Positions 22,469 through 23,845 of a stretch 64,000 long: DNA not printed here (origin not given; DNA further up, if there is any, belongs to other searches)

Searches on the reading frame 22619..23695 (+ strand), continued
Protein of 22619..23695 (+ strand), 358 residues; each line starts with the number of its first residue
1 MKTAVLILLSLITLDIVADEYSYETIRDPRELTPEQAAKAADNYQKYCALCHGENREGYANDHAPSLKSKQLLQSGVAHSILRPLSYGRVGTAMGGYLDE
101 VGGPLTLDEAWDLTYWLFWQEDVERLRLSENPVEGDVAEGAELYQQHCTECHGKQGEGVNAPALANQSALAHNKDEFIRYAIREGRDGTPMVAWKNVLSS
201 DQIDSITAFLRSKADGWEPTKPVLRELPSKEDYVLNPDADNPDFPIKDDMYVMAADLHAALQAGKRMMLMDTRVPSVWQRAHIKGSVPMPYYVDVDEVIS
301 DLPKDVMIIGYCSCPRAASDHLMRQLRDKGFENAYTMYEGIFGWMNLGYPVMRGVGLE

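Call 10: find_encoding_contigs(protein=P0002, flank=6000, max_places=2)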
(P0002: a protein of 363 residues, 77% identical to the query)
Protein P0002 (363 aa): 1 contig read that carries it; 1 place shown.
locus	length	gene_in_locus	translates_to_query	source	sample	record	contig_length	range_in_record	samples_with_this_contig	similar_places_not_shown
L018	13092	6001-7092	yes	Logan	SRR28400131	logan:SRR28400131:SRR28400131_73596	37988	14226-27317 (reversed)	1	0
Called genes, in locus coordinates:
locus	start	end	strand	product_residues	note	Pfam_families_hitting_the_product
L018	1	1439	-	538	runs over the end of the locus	PF00732:GMC_oxred_N, PF00890:FAD_binding_2 (faint), PF01266:DAO (faint), PF05199:GMC_oxred_C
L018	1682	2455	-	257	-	PF02469:Fasciclin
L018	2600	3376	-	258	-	PF00497:SBP_bac_3 (faint)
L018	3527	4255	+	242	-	-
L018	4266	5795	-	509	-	PF12792:CSS-motif, PF00563:EAL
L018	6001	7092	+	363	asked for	PF13442:Cytochrome_CBB3, PF00034:Cytochrom_C, PF00581:Rhodanese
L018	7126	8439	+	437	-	PF10009:DUF2252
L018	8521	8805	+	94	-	-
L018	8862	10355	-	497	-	PF03007:WS_DGAT_cat, PF06974:WS_DGAT_C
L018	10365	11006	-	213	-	PF00440:TetR_N, PF13972:TetR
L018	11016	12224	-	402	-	PF04286:DUF445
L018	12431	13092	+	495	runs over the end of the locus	PF11815:DUF3336, PF01734:Patatin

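Call 11: find_encoding_contigs(protein=P0005, flank=6000, max_places=2)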
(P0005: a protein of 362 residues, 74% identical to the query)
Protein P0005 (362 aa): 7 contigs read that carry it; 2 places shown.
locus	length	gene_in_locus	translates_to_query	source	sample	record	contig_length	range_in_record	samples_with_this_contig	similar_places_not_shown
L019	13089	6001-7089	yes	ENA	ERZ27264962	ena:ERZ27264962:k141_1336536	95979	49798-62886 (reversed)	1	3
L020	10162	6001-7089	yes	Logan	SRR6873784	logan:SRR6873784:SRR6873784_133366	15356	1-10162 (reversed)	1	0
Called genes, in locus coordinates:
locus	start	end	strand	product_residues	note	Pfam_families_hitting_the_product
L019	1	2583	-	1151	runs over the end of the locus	PF12860:PAS_7, PF00512:HisKA, PF02518:HATPase_c, PF00072:Response_reg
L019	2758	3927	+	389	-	PF07690:MFS_1, PF07672:MFS_Mycoplasma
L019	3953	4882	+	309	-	PF00135:COesterase (weak), PF20434:BD-FAE, PF07859:Abhydrolase_3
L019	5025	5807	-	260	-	PF00106:adh_short, PF08659:KR, PF23441:SDR, PF13561:adh_short_C2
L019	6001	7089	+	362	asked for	PF00034:Cytochrom_C, PF13442:Cytochrome_CBB3, PF00581:Rhodanese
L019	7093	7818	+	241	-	PF00561:Abhydrolase_1 (weak), PF12146:Hydrolase_4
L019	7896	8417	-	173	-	-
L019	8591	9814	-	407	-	PF00171:Aldedh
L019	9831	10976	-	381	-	PF00696:AA_kinase, PF01472:PUA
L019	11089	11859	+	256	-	PF00557:Peptidase_M24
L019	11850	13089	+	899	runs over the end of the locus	PF01909:NTP_transf_2 (weak), PF08335:GlnD_UR_UTase, PF27444:GlnD_3rd, PF01966:HD, PF27446:GlnD_5th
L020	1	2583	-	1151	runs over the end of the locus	PF12860:PAS_7, PF00512:HisKA, PF02518:HATPase_c, PF00072:Response_reg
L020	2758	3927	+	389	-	PF07690:MFS_1, PF07672:MFS_Mycoplasma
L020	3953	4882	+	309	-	PF00135:COesterase (weak), PF20434:BD-FAE, PF07859:Abhydrolase_3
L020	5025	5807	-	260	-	PF00106:adh_short, PF08659:KR, PF23441:SDR, PF13561:adh_short_C2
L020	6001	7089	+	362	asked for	PF00034:Cytochrom_C, PF13442:Cytochrome_CBB3, PF00581:Rhodanese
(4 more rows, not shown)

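Call 19: find_encoding_contigs(protein=P0008, flank=6000, max_places=2)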
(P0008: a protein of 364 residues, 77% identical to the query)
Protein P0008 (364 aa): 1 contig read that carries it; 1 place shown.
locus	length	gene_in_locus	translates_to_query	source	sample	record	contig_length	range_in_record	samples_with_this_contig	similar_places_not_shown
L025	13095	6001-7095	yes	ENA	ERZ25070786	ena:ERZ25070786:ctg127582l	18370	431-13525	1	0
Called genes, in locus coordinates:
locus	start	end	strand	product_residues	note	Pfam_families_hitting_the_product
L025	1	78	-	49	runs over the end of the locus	PF13840:ACT_7, PF22468:ACT_9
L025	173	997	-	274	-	PF00696:AA_kinase, PF01842:ACT, PF22468:ACT_9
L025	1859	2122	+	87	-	-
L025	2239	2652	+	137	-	PF07366:SnoaL, PF12680:SnoaL_2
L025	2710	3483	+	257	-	PF07786:HGSNAT_cat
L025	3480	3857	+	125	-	-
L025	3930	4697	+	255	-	-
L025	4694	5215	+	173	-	-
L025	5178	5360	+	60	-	-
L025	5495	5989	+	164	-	PF03747:ADP_ribosyl_GH (weak)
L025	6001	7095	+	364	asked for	PF13442:Cytochrome_CBB3, PF00034:Cytochrom_C, PF00581:Rhodanese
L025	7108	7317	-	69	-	PF09855:Zn_ribbon_13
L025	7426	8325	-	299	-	-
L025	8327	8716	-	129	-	PF00392:GntR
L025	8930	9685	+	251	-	-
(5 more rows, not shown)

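Call 20: find_encoding_contigs(protein=P0003, flank=3000, max_places=3)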
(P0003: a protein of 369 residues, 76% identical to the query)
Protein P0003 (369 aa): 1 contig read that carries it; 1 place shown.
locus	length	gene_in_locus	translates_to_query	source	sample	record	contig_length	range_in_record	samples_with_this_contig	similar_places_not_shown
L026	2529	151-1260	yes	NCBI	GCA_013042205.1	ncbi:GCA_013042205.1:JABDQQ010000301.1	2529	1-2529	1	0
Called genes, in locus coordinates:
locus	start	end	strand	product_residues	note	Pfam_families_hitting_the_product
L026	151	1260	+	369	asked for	PF00034:Cytochrom_C, PF13442:Cytochrome_CBB3, PF00581:Rhodanese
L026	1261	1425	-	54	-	-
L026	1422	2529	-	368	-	PF01546:Peptidase_M20, PF07687:M20_dimer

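Call 21: search_solved_structures(query=window:22619-23695:+, max_evalue=0.01, show_alignments=0)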
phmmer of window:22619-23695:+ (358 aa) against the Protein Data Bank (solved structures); distinct sequences matched with E-value up to 0.01: 39.
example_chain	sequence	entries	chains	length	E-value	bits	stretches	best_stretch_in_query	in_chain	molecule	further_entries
3mk7_C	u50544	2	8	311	6.8e-11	45.1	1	36-213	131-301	Cytochrome c oxidase, cbb3-type, subunit P | Cbb3-type cytochrome c oxidase subunit CcoP1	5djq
8snh_G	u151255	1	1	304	9.4e-11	44.7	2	126-210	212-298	Cbb3-type cytochrome c oxidase subunit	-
8smr_G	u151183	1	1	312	8.7e-10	41.5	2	137-217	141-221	Cbb3-type cytochrome c oxidase subunit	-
6xkx_p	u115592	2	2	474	4.9e-06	29.2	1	27-249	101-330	Cbb3-type cytochrome c oxidase subunit CcoP,Cytochrome c-type cyt cy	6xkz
9g83_v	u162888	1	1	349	1e-05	28.1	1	28-215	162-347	Cbb3-type cytochrome c oxidase subunit CcoP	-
9vr0_A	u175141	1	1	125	2e-05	27.1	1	129-216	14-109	Cytochrome c552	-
7o38_A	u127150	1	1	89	2.9e-05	26.6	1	139-212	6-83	Cytochrome c-552 Ks_3357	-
7q21_C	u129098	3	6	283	3e-05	26.6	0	133-216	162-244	Cytochrome bc1 complex cytochrome c subunit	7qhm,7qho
7o9u_A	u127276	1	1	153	3.4e-05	26.4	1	129-216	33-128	Cytochrome c552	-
6rtd_A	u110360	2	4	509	9.5e-05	24.9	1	138-212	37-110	Cytochrome c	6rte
7rh5_O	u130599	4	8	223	0.00013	24.5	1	47-215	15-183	Cytochrome bc1 complex cytochrome c subunit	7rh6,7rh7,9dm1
6h5l_B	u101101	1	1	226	0.00013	24.4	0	138-158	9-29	Conserved hypothetical cytochrome protein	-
6tr1_C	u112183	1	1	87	0.00017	24.1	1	136-217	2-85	Cytochrome c6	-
6hwh_M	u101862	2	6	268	0.00017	24.1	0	45-214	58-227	Cytochrome bc1 complex cytochrome c subunit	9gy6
3k9r_A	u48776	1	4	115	0.00018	24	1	259-351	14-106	Alr3790 protein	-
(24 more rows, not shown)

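Call 31: list_cluster_members(proteins=[window:22619-23692:+, window:23756-24961:+, window:24961-25413:+])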
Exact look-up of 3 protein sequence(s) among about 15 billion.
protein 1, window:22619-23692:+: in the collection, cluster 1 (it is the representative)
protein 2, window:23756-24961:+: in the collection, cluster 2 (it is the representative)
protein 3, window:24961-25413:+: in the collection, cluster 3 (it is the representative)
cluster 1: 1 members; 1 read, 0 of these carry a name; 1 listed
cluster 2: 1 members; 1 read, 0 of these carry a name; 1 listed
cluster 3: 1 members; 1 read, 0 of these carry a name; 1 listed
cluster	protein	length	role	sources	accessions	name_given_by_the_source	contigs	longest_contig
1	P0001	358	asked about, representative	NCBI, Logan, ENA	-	-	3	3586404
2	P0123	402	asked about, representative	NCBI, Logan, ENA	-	-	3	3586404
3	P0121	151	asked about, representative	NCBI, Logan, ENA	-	-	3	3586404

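Call 46: predict_structure(alignment_id=A1)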
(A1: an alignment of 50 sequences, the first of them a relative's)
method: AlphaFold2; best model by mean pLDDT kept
length: 358 residues; sequences in the alignment: 50
mean_pLDDT: 79.4   pTM: 0.58
mean pLDDT of the five models: 79.4, 77.6, 77.5, 76.2, 72.4
residues with pLDDT >= 90: 112; 70-90: 150; 50-70: 76; < 50: 20
segments of 3 or more residues with pLDDT < 50: 89-97, 217-222, 355-358
pLDDT, mean of each block of 10 residues (from residue 1): 75 58 85 95 82 74 72 81 58 44 73 91 87 91 88 68 64 82 83 88 92 58 67 95 93 94 97 74 86 81 95 73 92 91 71 55
secondary structure, 60 per line:
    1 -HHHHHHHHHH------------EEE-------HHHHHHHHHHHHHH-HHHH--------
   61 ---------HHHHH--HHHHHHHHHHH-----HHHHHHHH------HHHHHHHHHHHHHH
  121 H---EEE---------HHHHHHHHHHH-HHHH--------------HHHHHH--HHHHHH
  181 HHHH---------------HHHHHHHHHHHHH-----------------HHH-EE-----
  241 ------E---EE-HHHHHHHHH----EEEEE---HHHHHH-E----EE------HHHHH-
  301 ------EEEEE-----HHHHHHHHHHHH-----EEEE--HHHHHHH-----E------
elements in order: H2-11 E24-26 H34-47 H49-52 H70-74 H77-87 H93-100 H107-121 E125-127 H137-147 H149-152 H167-172 H175-184 H200-212 H254-262 E267-271 H275-280 H295-299 E307-311 H317-328 E334-337 H340-346

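Call 51: fold_search(model_id=the predicted structure, library=pdb)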
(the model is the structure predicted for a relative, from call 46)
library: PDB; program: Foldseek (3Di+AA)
matches with E <= 10: 375; with E <= 0.001: 49
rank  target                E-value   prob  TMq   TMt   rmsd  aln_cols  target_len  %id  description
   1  6h5l_B                1.9e-06  1.00  0.35  0.51   6.1       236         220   19  Kuenenia stuttgartiensis reducing HAO-like protein complex Kustc0457/Kustc0458 (released 2019-04-10)
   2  3nhv_D                4.2e-06  1.00  0.28  0.73   1.4       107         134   20  Crystal Structure of BH2092 protein from Bacillus halodurans, Northeast Structural Genomics Consortium Target BhR228F (released 2010-08-11)
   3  7qhm_C                4.7e-06  1.00  0.29  0.40   7.9       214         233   21  Cytochrome bcc-aa3 supercomplex (respiratory supercomplex III2/IV2) from Corynebacterium glutamicum (stigmatellin and  (released 2022-05-18)
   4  7e1w_O                4.9e-06  1.00  0.28  0.39   8.9       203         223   23  Cryo-EM structure of hybrid respiratory supercomplex consisting of Mycobacterium tuberculosis complexIII and Mycobacte (released 2021-10-27)
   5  7e1v_O                5.8e-06  1.00  0.26  0.39   8.4       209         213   19  Cryo-EM structure of apo hybrid respiratory supercomplex consisting of Mycobacterium tuberculosis complexIII and Mycob (released 2021-10-13)
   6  3nhv_A                7.6e-06  1.00  0.29  0.74   2.0       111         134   21  Crystal Structure of BH2092 protein from Bacillus halodurans, Northeast Structural Genomics Consortium Target BhR228F (released 2010-08-11)
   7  7q21_C                8.5e-06  1.00  0.27  0.38   7.9       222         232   19  III2-IV2 respiratory supercomplex from Corynebacterium glutamicum (released 2022-02-02)
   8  3tp9_A                1.2e-05  1.00  0.26  0.20   1.8       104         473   26  Crystal structure of Alicyclobacillus acidocaldarius protein with beta-lactamase and rhodanese domains (released 2011-09-21)
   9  3nhv_E                1.2e-05  1.00  0.29  0.75   2.0       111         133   21  Crystal Structure of BH2092 protein from Bacillus halodurans, Northeast Structural Genomics Consortium Target BhR228F (released 2010-08-11)
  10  7e1v_C                1.3e-05  1.00  0.27  0.39   8.4       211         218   21  Cryo-EM structure of apo hybrid respiratory supercomplex consisting of Mycobacterium tuberculosis complexIII and Mycob (released 2021-10-13)
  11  3nhv_B                1.5e-05  1.00  0.29  0.73   1.7       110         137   21  Crystal Structure of BH2092 protein from Bacillus halodurans, Northeast Structural Genomics Consortium Target BhR228F (released 2010-08-11)
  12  3nhv_C                1.7e-05  1.00  0.28  0.73   1.4       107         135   20  Crystal Structure of BH2092 protein from Bacillus halodurans, Northeast Structural Genomics Consortium Target BhR228F (released 2010-08-11)
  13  6mxv_A                1.9e-05  1.00  0.28  0.39   1.7       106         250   20  The crystal structure of a rhodanese-like family protein from Francisella tularensis subsp. tularensis SCHU S4 (released 2018-11-21)
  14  6mxv_B                2.0e-05  1.00  0.28  0.39   1.7       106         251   20  The crystal structure of a rhodanese-like family protein from Francisella tularensis subsp. tularensis SCHU S4 (released 2018-11-21)
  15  6adq_C                2.2e-05  1.00  0.28  0.41  10.2       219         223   19  Respiratory Complex CIII2CIV2SOD2 from Mycobacterium smegmatis (released 2018-11-14)
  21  3gk5                  4.8e-05  1.00  0.26  0.84   2.0       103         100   24  Crystal structure of rhodanese-related protein (TVG0868615) from Thermoplasma volcanium, Northeast Structural Genomics C (released 2009-03-24)
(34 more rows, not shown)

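Call 68: search_dna_similar(query=window:22619-23695:+, collection=plasmids, mode=protein, max_evalue=1e-10, max_rows=25)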
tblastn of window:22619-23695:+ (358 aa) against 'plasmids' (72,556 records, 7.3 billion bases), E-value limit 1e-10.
No match.
